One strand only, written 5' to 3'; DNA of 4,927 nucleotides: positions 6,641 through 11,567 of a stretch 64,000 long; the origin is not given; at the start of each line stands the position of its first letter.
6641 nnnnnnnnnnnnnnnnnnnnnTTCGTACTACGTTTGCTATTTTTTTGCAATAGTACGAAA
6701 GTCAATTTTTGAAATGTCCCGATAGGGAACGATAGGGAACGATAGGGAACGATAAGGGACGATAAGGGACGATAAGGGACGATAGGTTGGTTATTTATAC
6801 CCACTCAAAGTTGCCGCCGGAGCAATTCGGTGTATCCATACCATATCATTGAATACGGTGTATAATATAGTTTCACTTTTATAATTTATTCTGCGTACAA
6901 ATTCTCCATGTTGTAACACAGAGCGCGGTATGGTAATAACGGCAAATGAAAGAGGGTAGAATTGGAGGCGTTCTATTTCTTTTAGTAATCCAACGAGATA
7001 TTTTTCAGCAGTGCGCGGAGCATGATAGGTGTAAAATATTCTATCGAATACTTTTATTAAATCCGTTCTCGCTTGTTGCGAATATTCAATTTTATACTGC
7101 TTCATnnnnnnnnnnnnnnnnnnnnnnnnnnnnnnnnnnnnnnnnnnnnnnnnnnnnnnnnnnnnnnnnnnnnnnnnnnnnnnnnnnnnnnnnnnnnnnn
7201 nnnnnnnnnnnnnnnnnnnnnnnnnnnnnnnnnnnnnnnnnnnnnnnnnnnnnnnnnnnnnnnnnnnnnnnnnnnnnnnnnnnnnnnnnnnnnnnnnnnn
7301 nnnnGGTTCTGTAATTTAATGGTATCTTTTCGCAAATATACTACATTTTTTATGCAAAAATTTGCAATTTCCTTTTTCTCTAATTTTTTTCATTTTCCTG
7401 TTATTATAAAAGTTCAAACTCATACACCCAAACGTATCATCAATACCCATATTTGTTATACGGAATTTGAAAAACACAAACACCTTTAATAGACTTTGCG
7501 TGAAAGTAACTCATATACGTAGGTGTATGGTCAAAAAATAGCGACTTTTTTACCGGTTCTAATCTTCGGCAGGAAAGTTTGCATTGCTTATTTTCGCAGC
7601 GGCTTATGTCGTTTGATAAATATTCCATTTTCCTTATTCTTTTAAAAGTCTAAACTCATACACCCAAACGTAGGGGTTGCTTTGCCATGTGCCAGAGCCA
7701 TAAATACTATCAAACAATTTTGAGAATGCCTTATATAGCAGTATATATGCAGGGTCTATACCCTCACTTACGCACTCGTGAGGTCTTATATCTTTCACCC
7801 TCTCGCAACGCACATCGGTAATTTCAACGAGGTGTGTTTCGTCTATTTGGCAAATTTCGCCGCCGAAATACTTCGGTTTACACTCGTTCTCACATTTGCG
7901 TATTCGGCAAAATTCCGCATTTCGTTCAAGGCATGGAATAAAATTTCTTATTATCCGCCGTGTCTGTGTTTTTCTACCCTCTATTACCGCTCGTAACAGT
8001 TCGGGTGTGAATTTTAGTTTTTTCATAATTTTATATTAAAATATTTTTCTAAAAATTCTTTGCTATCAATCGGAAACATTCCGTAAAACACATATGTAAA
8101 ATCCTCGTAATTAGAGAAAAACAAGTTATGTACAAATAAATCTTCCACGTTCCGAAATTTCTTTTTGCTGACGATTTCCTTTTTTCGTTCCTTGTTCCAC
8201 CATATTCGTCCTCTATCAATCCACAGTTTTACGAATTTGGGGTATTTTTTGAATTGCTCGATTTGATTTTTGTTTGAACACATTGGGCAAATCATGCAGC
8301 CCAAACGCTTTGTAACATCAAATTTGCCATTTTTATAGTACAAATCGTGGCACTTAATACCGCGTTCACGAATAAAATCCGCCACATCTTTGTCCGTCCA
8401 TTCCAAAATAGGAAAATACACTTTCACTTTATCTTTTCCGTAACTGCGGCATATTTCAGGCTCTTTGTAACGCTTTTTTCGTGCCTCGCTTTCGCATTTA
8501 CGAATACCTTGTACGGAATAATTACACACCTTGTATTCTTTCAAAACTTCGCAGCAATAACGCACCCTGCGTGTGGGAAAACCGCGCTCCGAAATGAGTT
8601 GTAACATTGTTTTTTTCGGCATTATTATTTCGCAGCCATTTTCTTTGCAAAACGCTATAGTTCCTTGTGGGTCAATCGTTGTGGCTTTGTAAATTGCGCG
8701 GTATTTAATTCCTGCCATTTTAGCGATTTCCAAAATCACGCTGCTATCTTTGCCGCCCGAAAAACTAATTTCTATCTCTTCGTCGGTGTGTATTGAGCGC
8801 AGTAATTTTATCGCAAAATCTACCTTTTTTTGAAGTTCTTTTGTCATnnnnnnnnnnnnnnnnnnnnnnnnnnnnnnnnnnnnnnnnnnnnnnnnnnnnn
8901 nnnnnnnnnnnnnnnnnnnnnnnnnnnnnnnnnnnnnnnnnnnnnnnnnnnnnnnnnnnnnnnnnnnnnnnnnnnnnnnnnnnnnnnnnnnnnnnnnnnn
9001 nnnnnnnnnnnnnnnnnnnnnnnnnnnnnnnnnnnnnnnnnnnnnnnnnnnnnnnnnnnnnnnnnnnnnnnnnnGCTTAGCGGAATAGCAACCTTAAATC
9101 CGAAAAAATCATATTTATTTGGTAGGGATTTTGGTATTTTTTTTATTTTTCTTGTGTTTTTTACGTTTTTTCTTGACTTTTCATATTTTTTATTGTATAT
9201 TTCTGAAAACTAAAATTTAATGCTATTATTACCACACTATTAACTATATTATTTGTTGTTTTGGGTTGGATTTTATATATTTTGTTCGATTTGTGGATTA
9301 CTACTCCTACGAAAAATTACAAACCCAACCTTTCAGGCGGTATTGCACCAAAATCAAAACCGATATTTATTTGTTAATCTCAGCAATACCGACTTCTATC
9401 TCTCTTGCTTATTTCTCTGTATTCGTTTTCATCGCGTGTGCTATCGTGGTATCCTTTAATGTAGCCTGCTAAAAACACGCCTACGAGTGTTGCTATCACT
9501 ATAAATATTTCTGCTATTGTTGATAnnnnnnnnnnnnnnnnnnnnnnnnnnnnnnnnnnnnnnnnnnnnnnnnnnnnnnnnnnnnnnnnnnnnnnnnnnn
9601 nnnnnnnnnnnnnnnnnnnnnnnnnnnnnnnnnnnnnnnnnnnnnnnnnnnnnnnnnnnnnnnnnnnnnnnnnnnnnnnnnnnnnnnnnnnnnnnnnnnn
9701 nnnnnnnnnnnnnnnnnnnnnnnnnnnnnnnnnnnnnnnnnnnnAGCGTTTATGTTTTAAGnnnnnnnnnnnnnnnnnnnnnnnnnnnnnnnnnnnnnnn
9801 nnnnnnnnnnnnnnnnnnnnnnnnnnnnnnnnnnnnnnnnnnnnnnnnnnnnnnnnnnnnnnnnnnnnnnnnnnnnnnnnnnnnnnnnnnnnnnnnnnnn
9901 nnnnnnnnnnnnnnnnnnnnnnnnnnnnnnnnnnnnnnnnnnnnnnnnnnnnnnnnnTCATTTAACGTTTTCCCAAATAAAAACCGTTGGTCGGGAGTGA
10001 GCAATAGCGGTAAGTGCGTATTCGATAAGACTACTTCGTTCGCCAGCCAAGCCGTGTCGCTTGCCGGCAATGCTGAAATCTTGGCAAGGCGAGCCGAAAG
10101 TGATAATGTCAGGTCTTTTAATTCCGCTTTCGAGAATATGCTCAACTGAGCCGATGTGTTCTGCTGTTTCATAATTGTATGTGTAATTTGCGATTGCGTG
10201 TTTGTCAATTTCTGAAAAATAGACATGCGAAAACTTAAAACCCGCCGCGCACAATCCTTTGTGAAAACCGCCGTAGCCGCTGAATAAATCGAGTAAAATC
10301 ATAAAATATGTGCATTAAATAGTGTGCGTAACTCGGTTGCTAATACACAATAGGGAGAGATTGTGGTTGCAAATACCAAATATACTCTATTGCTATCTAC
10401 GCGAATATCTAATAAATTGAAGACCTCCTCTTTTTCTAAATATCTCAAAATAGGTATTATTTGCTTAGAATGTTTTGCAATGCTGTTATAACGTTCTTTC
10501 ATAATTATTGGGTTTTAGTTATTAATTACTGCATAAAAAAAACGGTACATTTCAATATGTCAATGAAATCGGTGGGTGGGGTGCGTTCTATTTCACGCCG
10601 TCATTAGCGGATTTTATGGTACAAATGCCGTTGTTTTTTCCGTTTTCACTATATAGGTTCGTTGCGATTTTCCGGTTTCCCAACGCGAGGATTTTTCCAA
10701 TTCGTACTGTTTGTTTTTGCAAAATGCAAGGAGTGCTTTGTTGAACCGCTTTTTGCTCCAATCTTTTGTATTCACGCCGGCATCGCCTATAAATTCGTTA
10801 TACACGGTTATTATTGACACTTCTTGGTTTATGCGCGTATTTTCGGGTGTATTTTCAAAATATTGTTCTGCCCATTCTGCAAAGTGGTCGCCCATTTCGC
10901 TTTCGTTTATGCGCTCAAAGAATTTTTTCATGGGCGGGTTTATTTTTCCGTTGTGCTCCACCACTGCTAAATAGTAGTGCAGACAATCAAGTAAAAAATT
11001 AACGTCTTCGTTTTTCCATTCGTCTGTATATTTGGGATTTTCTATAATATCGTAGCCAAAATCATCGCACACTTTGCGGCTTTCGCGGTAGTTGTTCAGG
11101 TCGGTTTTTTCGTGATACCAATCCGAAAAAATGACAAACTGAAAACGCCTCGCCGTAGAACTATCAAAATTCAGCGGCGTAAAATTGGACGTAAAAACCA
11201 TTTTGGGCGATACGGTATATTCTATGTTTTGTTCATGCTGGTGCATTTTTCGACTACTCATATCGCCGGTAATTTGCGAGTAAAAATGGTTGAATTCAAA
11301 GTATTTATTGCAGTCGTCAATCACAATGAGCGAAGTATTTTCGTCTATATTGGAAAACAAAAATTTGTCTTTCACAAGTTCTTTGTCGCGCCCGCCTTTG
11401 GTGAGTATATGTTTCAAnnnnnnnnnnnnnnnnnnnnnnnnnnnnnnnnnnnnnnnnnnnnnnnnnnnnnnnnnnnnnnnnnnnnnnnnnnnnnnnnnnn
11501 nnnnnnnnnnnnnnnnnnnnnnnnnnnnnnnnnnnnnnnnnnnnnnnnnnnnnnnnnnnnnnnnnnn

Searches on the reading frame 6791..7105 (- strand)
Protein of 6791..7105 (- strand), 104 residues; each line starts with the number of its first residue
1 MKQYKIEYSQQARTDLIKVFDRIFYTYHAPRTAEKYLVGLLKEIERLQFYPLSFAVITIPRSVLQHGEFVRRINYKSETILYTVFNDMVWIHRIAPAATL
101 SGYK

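Call 34: search_protein_families(library=pfam, proteins=[window:6791-7105:-], max_evalue=0.01)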
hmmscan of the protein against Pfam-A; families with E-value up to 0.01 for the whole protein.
window:6791-7105:- (104 aa): 1 family
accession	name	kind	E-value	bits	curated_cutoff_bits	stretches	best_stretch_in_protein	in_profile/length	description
PF05016.21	ParE_toxin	-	0.00063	20.7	23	1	6-96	1-84/89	ParE toxin of type II toxin-antitoxin system, parDE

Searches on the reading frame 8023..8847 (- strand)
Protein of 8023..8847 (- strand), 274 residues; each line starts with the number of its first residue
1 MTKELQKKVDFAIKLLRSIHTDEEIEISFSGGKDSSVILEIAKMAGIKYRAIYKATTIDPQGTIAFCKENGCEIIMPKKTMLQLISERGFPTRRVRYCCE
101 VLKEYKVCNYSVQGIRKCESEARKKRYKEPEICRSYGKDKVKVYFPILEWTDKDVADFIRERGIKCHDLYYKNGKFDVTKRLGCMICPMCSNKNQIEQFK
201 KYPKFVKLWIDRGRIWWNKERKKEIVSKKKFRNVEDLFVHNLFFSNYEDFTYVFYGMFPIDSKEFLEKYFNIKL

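Call 34: search_protein_families(library=pfam, proteins=[window:8023-8847:-], max_evalue=0.01)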
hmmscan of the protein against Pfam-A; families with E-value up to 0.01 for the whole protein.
window:8023-8847:- (274 aa): 1 family
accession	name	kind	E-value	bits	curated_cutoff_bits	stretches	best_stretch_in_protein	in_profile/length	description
PF01507.26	PAPS_reduct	-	4.7e-17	63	22.5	1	26-188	3-173/175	Phosphoadenosine phosphosulfate reductase domain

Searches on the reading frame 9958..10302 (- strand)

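Call 34: search_protein_families(library=pfam, proteins=[window:9958-10302:-], max_evalue=0.01)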
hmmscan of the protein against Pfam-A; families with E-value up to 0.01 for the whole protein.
window:9958-10302:- (114 aa): 1 family
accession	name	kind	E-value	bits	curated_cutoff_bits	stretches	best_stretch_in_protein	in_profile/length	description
PF00145.23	DNA_methylase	-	6.6e-30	105.1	22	1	3-114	3-112/324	C-5 cytosine-specific DNA methylase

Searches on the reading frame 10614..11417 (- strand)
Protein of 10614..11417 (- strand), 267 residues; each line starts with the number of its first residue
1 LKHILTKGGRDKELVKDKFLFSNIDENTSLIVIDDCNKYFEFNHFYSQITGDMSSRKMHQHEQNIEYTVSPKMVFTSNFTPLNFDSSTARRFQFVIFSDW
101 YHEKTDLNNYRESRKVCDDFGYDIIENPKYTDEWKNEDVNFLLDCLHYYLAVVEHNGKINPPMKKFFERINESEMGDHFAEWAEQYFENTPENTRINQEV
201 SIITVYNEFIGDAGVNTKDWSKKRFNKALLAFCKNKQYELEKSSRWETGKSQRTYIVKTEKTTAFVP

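Call 12: search_protein_families(library=pfam, proteins=[window:10614-11417:-], max_evalue=0.01)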
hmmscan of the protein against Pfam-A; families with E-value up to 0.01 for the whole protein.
window:10614-11417:- (267 aa): 1 family
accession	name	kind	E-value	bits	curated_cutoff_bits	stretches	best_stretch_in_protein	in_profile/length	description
PF19263.5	DUF5906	-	0.0024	19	27.6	0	26-91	45-114/114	Family of unknown function (DUF5906)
